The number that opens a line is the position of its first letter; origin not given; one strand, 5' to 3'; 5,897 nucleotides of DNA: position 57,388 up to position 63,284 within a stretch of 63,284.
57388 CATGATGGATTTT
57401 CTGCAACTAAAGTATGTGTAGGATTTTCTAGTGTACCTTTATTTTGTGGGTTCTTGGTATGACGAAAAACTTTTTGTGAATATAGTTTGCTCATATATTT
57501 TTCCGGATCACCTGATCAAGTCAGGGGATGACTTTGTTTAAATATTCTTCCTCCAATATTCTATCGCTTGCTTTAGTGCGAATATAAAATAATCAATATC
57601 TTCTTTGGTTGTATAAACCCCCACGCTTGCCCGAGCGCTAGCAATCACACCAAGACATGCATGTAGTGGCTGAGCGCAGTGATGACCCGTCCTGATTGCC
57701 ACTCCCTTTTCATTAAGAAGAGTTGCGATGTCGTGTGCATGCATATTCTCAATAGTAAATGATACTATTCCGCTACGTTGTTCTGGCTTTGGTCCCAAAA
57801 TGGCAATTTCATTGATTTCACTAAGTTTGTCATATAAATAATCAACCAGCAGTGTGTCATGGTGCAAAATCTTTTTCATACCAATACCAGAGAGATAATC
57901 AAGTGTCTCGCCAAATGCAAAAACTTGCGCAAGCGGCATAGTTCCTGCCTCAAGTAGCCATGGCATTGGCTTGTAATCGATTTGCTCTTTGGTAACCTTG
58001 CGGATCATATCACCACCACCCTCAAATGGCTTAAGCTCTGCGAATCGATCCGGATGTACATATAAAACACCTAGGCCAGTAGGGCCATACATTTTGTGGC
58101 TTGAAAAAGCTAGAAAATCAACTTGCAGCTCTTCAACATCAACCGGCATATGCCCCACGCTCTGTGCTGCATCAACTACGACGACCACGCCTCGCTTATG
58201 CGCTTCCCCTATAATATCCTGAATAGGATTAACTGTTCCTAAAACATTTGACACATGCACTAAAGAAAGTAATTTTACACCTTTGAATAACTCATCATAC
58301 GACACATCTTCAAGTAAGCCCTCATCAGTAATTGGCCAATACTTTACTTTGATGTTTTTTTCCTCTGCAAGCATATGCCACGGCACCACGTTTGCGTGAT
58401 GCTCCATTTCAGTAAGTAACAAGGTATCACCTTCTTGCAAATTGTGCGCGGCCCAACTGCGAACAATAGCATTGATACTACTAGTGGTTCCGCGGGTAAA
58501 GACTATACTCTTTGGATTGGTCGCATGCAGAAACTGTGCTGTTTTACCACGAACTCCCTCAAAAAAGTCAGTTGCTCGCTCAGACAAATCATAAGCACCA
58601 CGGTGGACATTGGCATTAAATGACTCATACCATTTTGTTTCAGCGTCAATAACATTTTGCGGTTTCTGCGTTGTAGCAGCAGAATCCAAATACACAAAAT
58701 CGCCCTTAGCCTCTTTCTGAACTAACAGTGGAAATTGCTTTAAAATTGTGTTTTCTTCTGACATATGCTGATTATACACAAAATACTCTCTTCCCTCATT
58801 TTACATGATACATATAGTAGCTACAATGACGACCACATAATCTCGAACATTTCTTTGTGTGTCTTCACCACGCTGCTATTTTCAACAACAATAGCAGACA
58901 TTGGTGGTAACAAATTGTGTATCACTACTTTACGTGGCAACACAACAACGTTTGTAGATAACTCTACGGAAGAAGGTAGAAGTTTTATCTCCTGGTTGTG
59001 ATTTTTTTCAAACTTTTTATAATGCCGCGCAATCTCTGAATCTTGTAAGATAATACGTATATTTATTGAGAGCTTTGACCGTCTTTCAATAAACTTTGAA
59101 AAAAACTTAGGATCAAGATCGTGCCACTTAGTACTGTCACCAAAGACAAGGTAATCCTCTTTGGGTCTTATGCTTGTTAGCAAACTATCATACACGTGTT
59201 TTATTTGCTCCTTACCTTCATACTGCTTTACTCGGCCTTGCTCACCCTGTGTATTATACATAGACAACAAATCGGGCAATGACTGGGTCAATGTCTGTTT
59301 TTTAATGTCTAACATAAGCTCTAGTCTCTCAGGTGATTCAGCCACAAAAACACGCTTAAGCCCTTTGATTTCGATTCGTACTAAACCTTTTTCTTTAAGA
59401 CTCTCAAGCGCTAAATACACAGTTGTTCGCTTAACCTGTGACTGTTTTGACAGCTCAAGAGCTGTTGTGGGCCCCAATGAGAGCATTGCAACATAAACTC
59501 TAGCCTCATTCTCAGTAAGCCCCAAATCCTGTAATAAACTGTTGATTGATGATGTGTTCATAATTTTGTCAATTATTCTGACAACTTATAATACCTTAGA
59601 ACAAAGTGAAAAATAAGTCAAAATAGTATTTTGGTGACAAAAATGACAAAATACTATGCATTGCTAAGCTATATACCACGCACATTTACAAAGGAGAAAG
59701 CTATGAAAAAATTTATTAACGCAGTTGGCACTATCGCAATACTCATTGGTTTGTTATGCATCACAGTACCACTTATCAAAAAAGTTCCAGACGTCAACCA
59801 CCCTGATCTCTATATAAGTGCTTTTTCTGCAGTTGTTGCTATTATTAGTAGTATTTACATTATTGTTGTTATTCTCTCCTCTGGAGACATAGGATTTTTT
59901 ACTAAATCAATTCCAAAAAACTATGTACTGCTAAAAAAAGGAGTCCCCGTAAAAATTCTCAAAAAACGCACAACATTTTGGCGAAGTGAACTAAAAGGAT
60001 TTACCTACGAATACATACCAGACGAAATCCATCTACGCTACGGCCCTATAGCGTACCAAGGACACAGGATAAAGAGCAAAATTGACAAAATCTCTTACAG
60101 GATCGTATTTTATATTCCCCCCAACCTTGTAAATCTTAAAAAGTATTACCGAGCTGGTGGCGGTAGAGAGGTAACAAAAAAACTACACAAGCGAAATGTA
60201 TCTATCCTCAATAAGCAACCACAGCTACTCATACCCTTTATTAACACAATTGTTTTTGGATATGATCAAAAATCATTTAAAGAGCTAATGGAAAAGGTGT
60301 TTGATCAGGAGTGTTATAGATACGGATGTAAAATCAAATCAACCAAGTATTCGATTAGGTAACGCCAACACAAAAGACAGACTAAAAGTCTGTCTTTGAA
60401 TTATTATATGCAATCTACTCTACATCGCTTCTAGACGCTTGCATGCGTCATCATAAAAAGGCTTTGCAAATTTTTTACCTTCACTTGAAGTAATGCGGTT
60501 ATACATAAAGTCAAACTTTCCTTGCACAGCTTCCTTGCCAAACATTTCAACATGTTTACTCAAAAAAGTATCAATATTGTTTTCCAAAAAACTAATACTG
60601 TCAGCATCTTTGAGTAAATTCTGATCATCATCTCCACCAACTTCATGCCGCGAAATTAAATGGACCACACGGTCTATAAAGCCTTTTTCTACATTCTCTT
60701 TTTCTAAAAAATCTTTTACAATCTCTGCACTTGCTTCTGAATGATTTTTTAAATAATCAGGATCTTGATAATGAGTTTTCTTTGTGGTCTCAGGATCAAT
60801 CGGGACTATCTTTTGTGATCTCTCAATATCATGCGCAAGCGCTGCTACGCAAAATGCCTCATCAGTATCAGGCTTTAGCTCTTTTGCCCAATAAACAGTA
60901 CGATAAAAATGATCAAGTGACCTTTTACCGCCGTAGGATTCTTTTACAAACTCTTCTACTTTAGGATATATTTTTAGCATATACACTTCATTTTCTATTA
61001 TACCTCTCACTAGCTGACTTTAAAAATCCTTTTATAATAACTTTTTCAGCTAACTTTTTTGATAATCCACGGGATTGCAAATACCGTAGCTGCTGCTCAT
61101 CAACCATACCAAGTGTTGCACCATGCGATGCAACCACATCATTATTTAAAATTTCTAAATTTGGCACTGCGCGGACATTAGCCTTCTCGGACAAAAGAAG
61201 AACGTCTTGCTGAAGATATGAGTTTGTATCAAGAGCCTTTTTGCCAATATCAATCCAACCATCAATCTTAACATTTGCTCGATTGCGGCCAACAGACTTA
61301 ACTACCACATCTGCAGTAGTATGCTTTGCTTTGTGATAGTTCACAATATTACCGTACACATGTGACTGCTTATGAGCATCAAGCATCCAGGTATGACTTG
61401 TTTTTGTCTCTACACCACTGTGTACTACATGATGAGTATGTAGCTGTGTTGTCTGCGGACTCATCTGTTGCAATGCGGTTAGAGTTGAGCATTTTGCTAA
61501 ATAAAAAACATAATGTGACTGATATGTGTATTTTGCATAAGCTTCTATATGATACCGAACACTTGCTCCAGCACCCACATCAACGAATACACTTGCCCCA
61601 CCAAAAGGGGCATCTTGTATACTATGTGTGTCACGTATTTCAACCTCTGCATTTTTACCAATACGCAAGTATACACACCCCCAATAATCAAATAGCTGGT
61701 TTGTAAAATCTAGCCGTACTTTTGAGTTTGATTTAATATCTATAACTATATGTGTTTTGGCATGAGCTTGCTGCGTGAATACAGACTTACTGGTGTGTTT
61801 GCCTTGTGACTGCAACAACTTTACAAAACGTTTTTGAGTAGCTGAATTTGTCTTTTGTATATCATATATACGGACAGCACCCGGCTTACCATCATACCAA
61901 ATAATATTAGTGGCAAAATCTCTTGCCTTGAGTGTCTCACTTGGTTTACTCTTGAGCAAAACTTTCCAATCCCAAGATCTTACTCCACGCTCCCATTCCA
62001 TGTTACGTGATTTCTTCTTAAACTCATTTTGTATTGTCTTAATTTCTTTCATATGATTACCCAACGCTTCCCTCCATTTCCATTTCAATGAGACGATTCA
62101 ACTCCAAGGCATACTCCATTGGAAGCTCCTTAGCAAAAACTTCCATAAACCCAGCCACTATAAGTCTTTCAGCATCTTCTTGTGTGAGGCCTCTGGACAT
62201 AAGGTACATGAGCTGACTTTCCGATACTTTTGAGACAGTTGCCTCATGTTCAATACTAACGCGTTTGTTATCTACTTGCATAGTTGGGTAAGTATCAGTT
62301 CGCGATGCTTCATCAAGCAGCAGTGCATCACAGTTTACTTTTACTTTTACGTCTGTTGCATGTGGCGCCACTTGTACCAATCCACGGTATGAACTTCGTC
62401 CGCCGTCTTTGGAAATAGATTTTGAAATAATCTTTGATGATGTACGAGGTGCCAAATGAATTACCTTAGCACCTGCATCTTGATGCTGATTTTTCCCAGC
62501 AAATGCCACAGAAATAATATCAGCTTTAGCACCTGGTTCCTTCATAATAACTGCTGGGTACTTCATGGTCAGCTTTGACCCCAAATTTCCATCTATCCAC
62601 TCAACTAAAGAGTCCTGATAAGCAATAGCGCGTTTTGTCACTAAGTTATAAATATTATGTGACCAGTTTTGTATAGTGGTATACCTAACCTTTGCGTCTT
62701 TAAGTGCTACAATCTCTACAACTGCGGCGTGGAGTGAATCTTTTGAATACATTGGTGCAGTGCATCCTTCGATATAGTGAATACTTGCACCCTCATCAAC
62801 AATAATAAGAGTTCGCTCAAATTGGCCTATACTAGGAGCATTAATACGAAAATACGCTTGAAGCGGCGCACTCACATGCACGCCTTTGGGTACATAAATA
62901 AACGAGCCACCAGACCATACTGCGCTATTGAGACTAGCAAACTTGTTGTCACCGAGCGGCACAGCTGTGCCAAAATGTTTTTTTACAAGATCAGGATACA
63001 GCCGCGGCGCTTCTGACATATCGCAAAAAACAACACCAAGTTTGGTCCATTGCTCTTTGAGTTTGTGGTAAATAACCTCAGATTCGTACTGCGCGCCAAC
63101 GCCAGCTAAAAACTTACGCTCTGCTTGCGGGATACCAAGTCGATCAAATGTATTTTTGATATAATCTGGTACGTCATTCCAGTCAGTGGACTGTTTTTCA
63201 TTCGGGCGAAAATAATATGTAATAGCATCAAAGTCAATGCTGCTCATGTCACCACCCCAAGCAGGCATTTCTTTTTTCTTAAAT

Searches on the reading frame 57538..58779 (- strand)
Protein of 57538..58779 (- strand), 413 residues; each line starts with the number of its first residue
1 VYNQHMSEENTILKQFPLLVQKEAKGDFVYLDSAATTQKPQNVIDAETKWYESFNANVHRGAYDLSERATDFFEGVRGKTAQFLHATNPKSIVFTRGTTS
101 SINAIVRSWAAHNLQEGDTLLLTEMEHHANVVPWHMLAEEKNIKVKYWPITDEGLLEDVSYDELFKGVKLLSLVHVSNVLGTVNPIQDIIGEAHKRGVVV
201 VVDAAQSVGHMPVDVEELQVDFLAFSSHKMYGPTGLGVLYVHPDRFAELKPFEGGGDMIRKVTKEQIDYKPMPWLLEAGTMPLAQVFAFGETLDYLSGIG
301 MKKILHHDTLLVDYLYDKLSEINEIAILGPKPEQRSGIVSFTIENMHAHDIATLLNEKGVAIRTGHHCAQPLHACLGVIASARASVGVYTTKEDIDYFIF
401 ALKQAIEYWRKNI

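Call 24: search_protein_families(library=pfam, proteins=[window:57538-58779:-], max_evalue=0.001)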
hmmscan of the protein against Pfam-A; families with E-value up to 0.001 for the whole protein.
window:57538-58779:- (413 aa): 1 family
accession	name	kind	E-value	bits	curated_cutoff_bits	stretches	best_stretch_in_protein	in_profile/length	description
PF00266.25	Aminotran_5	-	7.4e-137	456.7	21.5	1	29-398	1-371/371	Aminotransferase class-V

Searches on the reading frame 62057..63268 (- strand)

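Call 24: search_protein_families(library=pfam, proteins=[window:62057-63268:-], max_evalue=0.001)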
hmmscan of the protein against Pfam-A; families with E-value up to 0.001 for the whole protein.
window:62057-63268:- (403 aa): 2 families
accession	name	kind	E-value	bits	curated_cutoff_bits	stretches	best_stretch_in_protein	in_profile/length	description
PF01458.23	SUFBD_core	-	2.5e-83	279.5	27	1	140-374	1-232/232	SUF system FeS cluster assembly, SufBD core domain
PF19295.5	SufBD_N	-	4.4e-10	39.9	23.5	1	72-137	106-171/172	SufBD protein N-terminal region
